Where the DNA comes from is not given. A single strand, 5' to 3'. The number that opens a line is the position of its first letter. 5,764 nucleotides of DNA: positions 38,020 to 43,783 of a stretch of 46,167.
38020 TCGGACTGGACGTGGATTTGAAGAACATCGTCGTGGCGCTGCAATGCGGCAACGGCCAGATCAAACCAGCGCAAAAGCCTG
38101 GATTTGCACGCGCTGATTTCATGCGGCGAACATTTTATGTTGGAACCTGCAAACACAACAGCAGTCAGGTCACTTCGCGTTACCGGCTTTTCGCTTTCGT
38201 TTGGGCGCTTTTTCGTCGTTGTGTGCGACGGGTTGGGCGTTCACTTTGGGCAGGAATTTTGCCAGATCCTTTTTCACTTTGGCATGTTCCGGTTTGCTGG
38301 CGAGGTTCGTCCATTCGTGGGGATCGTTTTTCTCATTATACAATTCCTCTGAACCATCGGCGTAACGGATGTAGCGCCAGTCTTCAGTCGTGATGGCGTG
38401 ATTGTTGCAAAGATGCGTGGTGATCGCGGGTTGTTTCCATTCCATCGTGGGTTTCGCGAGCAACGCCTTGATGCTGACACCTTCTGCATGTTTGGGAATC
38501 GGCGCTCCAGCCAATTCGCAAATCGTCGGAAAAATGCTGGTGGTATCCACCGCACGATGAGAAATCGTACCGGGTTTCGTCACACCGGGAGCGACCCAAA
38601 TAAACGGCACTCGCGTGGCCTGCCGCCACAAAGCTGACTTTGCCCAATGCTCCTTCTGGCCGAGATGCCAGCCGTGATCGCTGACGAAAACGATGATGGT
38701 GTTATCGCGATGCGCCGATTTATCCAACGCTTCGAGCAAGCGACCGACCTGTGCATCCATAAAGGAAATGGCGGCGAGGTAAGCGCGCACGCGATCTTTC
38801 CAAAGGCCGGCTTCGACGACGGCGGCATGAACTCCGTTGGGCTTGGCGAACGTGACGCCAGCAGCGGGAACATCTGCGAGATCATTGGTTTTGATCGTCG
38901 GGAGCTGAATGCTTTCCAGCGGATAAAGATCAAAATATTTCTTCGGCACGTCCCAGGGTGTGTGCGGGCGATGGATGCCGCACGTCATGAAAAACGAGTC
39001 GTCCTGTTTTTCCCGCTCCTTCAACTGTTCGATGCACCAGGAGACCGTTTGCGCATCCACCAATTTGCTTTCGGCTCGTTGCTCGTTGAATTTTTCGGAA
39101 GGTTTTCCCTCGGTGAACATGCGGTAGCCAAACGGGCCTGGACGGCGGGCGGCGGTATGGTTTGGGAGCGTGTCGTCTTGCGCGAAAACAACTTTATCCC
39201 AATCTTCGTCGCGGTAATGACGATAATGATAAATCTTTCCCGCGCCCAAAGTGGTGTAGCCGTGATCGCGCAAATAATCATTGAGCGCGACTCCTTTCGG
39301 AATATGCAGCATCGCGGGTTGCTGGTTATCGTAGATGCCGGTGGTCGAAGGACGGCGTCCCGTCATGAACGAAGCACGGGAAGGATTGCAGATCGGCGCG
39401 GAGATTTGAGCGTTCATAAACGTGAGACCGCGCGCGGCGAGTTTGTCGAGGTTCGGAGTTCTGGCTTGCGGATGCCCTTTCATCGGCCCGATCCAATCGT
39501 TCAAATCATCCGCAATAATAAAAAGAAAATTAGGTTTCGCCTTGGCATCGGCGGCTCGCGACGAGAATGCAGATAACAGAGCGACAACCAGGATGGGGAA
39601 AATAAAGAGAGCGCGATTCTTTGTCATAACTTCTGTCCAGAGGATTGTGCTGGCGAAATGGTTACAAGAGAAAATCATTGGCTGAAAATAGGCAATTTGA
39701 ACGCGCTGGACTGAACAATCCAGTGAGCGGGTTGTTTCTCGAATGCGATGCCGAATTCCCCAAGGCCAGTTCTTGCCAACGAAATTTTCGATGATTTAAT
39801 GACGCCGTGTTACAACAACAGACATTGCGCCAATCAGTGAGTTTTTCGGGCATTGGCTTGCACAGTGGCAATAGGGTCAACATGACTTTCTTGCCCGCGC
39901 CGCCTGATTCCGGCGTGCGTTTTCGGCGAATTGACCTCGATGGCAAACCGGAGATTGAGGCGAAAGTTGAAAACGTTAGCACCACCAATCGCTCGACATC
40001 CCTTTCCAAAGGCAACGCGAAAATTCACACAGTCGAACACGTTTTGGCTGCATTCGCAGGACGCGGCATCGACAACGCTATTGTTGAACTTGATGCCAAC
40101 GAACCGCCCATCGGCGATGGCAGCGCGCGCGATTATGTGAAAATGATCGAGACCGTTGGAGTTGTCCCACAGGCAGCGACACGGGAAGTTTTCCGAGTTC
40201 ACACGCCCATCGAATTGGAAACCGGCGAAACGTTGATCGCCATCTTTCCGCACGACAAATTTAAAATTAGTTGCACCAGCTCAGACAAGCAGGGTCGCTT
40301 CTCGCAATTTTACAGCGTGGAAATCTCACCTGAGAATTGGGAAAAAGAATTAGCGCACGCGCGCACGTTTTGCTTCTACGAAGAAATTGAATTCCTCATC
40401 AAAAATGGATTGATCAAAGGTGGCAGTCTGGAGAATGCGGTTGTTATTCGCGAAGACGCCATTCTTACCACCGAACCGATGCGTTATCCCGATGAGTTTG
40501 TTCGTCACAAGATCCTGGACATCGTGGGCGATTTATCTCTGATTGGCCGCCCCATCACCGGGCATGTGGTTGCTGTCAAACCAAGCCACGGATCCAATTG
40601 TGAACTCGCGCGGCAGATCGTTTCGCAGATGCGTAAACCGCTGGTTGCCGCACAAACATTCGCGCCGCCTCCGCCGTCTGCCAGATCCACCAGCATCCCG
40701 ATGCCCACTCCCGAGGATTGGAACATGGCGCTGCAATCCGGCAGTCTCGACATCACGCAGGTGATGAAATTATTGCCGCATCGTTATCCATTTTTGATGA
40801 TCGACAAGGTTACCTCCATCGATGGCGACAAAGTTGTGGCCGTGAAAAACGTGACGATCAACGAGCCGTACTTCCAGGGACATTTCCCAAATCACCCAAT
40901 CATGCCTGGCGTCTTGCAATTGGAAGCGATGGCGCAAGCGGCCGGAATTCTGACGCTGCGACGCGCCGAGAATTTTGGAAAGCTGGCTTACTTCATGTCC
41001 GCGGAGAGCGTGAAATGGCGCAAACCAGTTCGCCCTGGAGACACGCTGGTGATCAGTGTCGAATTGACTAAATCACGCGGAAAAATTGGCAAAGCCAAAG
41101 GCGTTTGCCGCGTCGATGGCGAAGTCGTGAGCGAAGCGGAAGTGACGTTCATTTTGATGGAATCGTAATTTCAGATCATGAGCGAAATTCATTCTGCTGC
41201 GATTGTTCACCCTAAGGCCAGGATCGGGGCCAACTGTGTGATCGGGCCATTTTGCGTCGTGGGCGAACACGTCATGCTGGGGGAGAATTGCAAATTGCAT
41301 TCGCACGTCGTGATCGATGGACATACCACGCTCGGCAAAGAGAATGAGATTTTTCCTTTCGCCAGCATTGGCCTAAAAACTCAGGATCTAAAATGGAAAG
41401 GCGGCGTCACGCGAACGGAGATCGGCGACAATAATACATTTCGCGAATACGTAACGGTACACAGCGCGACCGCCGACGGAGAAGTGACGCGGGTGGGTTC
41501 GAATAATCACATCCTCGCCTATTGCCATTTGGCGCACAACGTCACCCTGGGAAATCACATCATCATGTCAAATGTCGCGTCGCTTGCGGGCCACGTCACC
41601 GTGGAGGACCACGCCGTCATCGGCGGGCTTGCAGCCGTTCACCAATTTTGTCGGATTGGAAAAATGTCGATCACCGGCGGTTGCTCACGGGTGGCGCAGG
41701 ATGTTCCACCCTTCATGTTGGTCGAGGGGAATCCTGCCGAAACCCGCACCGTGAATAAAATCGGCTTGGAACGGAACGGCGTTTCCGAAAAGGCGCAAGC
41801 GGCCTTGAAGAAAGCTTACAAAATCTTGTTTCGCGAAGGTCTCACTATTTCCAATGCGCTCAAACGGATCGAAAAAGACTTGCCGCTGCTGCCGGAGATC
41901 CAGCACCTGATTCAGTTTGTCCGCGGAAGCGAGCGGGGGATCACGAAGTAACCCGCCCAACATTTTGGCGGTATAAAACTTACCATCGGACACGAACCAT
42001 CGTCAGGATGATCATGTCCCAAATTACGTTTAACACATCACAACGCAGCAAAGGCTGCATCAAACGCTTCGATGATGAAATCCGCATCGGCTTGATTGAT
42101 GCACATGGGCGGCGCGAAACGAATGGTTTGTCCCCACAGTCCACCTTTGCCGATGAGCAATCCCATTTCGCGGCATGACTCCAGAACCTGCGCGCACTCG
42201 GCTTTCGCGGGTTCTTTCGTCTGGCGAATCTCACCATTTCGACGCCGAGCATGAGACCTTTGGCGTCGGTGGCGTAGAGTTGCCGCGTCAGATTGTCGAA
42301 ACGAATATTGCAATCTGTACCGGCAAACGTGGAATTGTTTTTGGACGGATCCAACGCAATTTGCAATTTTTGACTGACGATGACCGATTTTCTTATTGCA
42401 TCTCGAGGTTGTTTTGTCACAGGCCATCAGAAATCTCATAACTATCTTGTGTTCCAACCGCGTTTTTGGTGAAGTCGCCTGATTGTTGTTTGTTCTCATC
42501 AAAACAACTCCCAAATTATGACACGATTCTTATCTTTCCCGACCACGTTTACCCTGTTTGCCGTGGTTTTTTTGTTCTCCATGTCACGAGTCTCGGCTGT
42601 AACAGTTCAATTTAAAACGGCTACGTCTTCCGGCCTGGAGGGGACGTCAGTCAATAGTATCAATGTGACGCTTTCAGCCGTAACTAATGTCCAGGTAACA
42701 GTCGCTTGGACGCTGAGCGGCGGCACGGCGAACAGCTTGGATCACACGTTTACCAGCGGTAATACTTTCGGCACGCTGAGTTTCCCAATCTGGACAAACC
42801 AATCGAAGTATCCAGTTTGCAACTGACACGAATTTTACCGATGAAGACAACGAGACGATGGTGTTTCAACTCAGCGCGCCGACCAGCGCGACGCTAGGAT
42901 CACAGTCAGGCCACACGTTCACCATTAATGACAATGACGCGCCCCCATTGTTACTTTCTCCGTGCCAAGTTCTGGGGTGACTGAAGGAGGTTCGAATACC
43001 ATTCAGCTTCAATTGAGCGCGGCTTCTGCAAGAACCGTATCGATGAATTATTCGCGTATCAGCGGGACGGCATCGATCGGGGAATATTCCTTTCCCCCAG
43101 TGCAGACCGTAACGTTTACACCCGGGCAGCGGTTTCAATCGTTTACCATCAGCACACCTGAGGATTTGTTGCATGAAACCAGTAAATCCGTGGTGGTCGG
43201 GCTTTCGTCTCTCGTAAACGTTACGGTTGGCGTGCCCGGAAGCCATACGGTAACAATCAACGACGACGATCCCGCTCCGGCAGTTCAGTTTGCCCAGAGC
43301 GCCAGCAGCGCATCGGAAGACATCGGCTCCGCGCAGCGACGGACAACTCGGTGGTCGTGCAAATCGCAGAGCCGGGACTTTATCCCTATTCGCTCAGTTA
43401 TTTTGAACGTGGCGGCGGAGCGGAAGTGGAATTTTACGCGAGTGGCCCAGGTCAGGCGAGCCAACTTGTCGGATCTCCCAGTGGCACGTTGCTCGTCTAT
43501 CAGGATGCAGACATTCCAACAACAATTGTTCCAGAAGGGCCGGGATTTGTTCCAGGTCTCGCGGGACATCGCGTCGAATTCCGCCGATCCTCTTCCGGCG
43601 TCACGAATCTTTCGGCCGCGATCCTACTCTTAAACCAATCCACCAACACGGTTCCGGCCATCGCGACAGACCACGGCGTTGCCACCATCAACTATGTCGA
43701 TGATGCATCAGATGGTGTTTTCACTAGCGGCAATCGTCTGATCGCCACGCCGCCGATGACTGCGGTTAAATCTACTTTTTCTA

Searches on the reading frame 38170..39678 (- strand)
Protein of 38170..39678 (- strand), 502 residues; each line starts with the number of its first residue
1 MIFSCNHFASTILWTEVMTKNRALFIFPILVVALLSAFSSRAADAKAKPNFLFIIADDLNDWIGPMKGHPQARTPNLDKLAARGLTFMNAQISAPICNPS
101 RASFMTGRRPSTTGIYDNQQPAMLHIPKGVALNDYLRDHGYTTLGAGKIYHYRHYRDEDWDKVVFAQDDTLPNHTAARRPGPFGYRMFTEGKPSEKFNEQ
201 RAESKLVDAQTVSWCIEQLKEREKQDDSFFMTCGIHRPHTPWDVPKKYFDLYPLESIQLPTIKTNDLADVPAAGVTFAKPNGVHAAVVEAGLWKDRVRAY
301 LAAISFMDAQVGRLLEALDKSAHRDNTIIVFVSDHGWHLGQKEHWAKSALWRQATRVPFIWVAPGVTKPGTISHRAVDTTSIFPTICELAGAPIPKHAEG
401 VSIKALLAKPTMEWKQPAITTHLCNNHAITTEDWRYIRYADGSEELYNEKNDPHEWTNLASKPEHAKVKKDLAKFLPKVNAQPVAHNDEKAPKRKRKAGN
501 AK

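Call 44: search_protein_families(library=pfam, proteins=[window:38170-39678:-], max_evalue=0.001)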
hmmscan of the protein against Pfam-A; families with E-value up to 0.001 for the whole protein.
window:38170-39678:- (502 aa): 4 families
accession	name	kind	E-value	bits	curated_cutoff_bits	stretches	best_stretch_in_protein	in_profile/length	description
PF00884.28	Sulfatase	-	9.4e-47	160.2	25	1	49-392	1-301/301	Sulfatase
PF16347.10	SGSH_C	-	2.2e-15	57.6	29.3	1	342-480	3-152/154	N-sulphoglucosamine sulphohydrolase, C-terminal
PF01663.27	Phosphodiest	-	7.6e-12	45.9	23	2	72-119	18-66/342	Type I phosphodiesterase / nucleotide pyrophosphatase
PF02995.22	DUF229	-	0.00037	19.7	25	1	299-343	305-349/496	Protein of unknown function (DUF229)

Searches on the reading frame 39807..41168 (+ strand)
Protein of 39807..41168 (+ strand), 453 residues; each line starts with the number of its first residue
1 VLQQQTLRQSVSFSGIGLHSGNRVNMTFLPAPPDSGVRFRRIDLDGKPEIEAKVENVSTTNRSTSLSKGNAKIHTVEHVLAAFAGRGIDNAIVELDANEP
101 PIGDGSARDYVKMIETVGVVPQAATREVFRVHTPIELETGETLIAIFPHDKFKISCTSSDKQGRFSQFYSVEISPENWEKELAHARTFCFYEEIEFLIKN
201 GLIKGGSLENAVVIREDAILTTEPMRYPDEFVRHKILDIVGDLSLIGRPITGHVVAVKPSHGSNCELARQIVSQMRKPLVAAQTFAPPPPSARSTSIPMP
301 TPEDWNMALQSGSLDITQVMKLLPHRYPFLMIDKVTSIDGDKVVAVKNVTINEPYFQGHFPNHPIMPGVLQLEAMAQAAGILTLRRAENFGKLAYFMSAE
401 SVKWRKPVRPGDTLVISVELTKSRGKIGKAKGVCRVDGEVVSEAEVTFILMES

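Call 44: search_protein_families(library=pfam, proteins=[window:39807-41168:+], max_evalue=0.001)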
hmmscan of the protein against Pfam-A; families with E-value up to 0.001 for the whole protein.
window:39807-41168:+ (453 aa): 3 families
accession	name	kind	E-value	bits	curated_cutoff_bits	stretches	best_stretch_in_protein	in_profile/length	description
PF03331.19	LpxC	-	3.6e-98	328.8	27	1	4-272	1-267/268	UDP-3-O-acyl N-acetylglycosamine deacetylase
PF07977.19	FabA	-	5.6e-36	123.7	23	1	323-445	1-138/138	FabA-like domain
PF22818.2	ApeI-like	-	0.00074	20.2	28.5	0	354-419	27-85/119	ApeI dehydratase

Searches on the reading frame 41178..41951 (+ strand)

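Call 44: search_protein_families(library=pfam, proteins=[window:41178-41951:+], max_evalue=0.001)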
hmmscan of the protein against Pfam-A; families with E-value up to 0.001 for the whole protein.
window:41178-41951:+ (257 aa): 4 families
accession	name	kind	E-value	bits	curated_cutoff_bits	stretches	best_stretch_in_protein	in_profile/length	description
PF13720.11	Acetyltransf_11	-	1.2e-28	99.8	24.5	1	175-255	1-81/82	Udp N-acetylglucosamine O-acyltransferase; Domain 2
PF00132.30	Hexapep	-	1.3e-21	75.7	27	2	14-48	2-36/36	Bacterial transferase hexapeptide (six repeats)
PF25084.1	LbH_EIF2B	-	1.6e-07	31.7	54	0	8-55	56-102/105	EIF2B subunit epsilon LbH domain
PF25087.1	GMPPB_C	-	4e-06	26.9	39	0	7-38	4-35/110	GMPPB C-terminal domain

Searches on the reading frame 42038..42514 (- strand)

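Call 67: search_protein_families(library=pfam, proteins=[window:42038-42514:-], max_evalue=0.01)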
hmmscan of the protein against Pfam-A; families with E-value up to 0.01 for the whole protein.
window:42038-42514:- (158 aa): 1 family
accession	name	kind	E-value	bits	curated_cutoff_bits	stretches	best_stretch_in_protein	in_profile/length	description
PF00202.27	Aminotran_3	-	6.7e-05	22.2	30.5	1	96-154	345-402/403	Aminotransferase class-III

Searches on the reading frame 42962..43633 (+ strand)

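Call 67: search_protein_families(library=pfam, proteins=[window:42962-43633:+], max_evalue=0.01)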
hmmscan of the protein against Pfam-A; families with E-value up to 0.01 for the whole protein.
window:42962-43633:+ (223 aa): 1 family
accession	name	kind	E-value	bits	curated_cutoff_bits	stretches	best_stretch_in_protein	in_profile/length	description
PF03160.20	Calx-beta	-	1e-08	35.6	27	1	13-103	25-119/119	Calx-beta domain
